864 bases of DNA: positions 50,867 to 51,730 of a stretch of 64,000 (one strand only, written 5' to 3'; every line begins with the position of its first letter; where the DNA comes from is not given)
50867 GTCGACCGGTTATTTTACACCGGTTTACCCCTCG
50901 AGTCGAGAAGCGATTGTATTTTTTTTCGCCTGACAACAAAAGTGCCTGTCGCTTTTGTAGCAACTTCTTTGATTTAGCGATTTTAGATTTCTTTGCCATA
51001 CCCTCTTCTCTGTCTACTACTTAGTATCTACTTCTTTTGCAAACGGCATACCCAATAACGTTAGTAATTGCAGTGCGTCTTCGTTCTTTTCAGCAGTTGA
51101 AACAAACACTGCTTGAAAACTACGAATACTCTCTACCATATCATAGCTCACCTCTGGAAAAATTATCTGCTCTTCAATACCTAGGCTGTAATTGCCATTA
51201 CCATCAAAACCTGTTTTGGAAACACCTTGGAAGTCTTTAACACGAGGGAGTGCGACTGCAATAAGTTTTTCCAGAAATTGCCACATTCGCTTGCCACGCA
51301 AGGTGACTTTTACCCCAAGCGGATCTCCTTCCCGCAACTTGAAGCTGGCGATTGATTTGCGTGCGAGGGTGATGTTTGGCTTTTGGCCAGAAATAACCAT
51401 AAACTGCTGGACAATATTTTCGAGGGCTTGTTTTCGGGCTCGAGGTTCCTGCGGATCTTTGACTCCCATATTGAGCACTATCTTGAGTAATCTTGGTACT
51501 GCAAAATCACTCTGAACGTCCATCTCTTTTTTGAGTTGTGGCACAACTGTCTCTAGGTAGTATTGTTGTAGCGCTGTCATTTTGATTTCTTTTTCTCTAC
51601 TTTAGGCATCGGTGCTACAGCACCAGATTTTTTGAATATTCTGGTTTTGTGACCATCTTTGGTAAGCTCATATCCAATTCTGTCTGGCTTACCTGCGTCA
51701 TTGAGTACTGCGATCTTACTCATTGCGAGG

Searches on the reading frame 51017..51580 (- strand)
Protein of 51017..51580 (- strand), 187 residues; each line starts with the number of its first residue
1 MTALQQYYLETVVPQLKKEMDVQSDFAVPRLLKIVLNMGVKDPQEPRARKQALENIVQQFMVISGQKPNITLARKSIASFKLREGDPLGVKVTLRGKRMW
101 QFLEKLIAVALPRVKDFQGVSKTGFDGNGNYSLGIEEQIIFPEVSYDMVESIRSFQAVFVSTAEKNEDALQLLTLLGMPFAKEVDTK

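Call 24: find_encoding_contigs(protein=window:51017-51580:-, flank=10000, max_places=1)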
Protein window:51017-51580:- (187 aa): 14 contigs read that carry it; 1 place shown.
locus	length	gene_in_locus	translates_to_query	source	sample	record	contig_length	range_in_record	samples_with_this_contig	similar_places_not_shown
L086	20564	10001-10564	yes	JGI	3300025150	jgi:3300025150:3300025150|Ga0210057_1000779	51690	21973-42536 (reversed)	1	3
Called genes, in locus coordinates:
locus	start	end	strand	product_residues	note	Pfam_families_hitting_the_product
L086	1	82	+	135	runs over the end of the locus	PF00164:Ribosom_S12_S23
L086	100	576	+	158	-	PF00177:Ribosomal_S7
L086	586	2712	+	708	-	PF00009:GTP_EFTU, PF22042:EF-G_D2, PF03144:GTP_EFTU_D2, PF14492:EFG_III, PF16658:RF3_C (weak), PF03764:EFG_IV, PF00679:EFG_C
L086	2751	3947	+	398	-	PF00009:GTP_EFTU, PF03144:GTP_EFTU_D2, PF03143:GTP_EFTU_D3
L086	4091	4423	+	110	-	PF00338:Ribosomal_S10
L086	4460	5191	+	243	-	PF00297:Ribosomal_L3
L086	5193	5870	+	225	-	PF00573:Ribosomal_L4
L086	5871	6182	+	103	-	PF00276:Ribosomal_L23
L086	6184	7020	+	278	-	PF00181:Ribosomal_L2_N, PF03947:Ribosomal_L2_C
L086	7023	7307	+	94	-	PF00203:Ribosomal_S19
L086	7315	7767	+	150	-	PF00237:Ribosomal_L22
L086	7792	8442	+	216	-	PF07650:KH_2, PF00189:Ribosomal_S3_C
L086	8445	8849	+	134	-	PF00252:Ribosomal_L16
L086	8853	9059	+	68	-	PF00831:Ribosomal_L29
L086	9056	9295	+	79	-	PF00366:Ribosomal_S17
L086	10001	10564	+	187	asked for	PF00281:Ribosomal_L5, PF00673:Ribosomal_L5_C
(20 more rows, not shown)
